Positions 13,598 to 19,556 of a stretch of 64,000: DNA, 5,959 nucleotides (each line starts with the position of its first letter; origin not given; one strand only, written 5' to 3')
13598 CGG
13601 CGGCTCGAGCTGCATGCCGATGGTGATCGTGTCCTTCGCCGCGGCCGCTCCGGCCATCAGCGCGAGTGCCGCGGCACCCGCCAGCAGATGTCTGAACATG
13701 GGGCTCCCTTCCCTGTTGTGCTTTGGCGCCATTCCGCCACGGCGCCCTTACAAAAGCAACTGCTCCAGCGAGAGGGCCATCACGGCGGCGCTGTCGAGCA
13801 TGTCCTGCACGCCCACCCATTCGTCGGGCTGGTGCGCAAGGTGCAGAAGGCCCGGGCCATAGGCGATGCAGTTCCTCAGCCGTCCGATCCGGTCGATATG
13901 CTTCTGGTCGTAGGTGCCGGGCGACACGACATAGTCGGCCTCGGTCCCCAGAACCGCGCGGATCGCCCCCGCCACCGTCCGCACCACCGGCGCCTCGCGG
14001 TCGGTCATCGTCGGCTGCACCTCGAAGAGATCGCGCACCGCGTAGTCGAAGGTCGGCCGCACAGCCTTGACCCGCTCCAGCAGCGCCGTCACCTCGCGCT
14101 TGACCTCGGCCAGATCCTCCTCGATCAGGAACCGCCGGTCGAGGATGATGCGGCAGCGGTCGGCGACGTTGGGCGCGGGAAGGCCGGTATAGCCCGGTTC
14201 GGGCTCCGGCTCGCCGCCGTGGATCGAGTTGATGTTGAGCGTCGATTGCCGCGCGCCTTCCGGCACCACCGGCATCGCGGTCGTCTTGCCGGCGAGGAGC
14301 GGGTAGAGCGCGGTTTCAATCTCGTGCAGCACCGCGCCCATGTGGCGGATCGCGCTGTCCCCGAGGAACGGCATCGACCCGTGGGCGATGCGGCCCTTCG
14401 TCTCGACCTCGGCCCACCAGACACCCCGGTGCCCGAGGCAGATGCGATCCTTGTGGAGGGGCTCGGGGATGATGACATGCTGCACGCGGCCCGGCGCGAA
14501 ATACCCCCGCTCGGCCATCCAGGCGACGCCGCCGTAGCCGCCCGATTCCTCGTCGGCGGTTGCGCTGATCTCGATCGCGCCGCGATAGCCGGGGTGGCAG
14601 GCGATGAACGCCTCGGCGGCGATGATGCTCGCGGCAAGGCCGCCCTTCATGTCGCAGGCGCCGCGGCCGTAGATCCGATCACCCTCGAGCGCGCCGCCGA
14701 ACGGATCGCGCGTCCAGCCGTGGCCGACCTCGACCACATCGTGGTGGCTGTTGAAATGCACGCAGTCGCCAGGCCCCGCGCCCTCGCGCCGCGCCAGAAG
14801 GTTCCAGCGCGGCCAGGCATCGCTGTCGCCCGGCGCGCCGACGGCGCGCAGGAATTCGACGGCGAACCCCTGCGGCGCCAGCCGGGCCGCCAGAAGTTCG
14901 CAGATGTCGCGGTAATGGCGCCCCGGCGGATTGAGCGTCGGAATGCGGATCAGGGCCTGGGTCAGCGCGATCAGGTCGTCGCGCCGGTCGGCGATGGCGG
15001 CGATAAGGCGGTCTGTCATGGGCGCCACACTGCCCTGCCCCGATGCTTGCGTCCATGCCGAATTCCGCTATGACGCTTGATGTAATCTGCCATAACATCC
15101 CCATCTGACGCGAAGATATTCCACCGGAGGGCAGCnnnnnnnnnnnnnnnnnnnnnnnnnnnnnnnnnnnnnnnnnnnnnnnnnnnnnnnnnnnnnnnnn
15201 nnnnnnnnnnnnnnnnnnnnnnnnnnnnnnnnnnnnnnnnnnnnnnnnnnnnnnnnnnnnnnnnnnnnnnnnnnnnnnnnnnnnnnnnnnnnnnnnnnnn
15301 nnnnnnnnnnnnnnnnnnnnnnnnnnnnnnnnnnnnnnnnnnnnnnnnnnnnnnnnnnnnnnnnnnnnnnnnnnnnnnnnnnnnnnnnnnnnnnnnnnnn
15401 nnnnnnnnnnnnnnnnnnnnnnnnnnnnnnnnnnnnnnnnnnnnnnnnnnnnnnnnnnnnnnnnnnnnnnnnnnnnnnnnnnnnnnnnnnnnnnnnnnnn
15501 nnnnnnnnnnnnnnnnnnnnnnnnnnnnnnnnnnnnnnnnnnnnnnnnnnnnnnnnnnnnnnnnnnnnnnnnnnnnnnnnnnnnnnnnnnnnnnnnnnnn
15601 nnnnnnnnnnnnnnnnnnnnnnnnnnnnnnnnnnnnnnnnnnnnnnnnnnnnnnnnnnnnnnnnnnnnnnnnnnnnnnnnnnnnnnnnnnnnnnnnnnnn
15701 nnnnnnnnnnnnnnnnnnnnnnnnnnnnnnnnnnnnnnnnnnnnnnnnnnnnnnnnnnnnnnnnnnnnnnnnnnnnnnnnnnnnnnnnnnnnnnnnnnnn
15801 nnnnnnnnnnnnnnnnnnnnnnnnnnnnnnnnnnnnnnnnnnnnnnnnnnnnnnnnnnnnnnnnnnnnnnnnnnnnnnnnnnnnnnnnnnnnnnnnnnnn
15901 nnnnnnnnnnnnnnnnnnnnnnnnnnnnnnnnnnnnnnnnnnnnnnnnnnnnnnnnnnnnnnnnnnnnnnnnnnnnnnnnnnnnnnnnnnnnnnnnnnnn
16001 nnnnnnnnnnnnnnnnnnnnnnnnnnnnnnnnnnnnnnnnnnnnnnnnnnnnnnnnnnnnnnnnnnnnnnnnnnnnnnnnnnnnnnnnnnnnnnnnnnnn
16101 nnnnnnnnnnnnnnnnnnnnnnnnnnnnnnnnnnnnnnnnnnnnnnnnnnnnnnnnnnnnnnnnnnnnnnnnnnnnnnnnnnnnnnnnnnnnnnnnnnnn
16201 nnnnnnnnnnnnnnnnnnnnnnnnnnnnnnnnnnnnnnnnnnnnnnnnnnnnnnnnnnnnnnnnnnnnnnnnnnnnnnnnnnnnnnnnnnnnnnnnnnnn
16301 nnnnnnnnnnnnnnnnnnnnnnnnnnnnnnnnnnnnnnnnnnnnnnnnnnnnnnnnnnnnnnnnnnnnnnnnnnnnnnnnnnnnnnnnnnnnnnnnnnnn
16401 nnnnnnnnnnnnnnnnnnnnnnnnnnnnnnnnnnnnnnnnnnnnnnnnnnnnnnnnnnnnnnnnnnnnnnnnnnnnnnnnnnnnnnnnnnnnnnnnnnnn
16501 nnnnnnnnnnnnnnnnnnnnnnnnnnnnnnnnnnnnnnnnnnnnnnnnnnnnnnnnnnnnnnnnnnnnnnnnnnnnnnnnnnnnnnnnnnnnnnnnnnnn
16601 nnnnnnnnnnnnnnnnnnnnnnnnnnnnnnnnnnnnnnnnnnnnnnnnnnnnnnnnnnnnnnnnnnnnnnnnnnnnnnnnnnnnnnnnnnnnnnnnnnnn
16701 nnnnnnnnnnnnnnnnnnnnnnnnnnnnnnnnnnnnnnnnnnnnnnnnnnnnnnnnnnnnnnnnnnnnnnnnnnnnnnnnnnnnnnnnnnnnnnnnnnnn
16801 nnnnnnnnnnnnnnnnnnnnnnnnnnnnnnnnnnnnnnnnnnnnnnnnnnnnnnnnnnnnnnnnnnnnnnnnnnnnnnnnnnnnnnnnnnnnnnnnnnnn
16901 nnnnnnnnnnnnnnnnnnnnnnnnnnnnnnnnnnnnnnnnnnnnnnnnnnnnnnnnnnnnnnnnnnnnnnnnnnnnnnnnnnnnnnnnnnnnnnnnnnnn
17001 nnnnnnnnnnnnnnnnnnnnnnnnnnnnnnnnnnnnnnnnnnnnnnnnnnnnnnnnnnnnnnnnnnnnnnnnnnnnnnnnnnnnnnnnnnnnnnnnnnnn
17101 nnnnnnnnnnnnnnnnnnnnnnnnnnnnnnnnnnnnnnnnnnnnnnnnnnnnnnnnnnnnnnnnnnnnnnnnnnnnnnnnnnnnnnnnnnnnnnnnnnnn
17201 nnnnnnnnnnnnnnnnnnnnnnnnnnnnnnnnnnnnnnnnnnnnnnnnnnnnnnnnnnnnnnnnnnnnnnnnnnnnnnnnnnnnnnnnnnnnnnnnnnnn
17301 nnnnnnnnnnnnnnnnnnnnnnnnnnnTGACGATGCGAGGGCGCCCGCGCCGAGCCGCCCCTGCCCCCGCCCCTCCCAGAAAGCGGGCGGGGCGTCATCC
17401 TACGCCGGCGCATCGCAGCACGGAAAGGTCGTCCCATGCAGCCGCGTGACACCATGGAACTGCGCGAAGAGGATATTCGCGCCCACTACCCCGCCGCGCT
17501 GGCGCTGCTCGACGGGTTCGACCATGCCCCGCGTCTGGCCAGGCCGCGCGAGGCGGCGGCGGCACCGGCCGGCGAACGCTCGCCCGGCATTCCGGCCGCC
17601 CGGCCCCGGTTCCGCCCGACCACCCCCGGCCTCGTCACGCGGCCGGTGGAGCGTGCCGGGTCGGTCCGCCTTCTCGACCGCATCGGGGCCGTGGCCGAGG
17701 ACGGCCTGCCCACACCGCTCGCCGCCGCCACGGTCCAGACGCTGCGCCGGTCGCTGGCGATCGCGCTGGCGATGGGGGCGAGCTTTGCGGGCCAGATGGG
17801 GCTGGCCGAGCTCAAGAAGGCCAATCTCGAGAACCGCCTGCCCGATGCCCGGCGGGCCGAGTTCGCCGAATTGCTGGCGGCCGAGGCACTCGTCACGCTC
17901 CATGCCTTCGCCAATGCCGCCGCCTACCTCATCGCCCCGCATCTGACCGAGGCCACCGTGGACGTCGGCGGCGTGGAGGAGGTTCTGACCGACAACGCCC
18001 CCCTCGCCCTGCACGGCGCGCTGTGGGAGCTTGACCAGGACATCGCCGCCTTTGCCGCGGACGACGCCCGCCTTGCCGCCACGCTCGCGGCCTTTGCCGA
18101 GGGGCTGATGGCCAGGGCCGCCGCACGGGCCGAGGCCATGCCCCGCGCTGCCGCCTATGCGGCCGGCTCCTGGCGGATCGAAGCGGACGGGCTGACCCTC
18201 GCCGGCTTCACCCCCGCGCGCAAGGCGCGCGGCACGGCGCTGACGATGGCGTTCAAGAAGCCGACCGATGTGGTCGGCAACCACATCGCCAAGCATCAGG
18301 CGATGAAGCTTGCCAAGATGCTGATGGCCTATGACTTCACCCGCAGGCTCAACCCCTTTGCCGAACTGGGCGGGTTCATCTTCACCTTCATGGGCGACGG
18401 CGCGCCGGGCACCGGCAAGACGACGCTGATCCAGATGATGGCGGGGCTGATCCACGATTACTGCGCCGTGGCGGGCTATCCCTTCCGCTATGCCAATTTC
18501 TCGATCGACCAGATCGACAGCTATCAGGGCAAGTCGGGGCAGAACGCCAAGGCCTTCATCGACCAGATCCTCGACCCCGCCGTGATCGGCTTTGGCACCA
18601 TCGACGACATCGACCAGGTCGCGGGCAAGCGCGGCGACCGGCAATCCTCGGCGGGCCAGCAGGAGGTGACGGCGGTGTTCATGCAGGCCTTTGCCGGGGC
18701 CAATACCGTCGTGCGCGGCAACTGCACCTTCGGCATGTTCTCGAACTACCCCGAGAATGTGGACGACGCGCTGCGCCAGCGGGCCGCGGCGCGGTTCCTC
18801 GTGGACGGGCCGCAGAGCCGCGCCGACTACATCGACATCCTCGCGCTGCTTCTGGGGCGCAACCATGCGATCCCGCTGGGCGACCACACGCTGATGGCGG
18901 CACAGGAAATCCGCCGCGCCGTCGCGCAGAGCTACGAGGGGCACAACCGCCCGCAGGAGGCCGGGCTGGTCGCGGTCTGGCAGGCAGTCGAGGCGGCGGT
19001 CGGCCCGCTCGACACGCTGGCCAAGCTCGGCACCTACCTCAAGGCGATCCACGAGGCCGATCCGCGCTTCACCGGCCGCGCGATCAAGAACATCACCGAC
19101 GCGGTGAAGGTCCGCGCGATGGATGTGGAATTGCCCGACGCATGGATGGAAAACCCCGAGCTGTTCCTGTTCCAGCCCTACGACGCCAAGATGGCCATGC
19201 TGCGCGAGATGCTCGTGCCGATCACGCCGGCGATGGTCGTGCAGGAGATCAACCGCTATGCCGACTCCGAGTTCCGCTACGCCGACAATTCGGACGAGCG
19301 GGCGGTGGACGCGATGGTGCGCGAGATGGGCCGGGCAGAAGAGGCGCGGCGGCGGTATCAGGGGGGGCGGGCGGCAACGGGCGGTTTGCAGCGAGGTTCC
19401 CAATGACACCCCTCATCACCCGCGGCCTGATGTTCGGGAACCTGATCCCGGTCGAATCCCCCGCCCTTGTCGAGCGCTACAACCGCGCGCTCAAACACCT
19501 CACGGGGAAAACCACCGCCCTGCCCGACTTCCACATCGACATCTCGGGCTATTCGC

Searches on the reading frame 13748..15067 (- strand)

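Call 18: search_protein_families(library=pfam, proteins=[window:13748-15067:-], max_evalue=0.00001)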
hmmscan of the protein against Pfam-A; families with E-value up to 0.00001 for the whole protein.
window:13748-15067:- (439 aa): 2 families
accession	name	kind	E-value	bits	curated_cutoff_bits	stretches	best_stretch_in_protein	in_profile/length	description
PF01546.33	Peptidase_M20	-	4.3e-31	108.9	24.6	1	105-435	2-205/206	Peptidase family M20/M25/M40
PF07687.19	M20_dimer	-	2.2e-15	56.9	21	1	212-333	2-102/107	Peptidase dimerisation domain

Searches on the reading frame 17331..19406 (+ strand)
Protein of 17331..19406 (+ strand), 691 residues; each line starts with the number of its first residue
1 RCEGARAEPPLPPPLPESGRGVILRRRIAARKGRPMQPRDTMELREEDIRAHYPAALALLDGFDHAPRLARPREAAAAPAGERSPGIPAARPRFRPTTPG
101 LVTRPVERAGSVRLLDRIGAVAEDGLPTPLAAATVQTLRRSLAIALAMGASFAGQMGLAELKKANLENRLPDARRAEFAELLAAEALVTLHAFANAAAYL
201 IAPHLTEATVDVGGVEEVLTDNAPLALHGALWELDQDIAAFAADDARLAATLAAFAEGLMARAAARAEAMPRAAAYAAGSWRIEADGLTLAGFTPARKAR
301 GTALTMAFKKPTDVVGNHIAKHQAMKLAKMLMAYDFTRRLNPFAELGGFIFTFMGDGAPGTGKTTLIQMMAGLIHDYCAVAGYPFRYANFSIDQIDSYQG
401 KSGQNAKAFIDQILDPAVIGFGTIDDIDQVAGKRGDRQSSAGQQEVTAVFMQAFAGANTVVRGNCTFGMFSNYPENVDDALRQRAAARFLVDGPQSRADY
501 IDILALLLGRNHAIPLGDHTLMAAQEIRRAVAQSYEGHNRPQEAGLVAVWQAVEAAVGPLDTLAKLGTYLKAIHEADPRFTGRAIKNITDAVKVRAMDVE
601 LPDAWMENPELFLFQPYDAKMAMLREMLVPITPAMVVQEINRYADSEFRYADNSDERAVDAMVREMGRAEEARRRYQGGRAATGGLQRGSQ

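Call 18: search_protein_families(library=pfam, proteins=[window:17331-19406:+], max_evalue=0.00001)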
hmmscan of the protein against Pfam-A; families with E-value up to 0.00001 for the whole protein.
window:17331-19406:+ (691 aa): 1 family
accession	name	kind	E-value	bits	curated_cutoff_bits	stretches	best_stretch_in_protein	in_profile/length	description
PF00004.35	AAA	-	8.3e-13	49.4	21.2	1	357-490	5-128/131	ATPase family associated with various cellular activities (AAA)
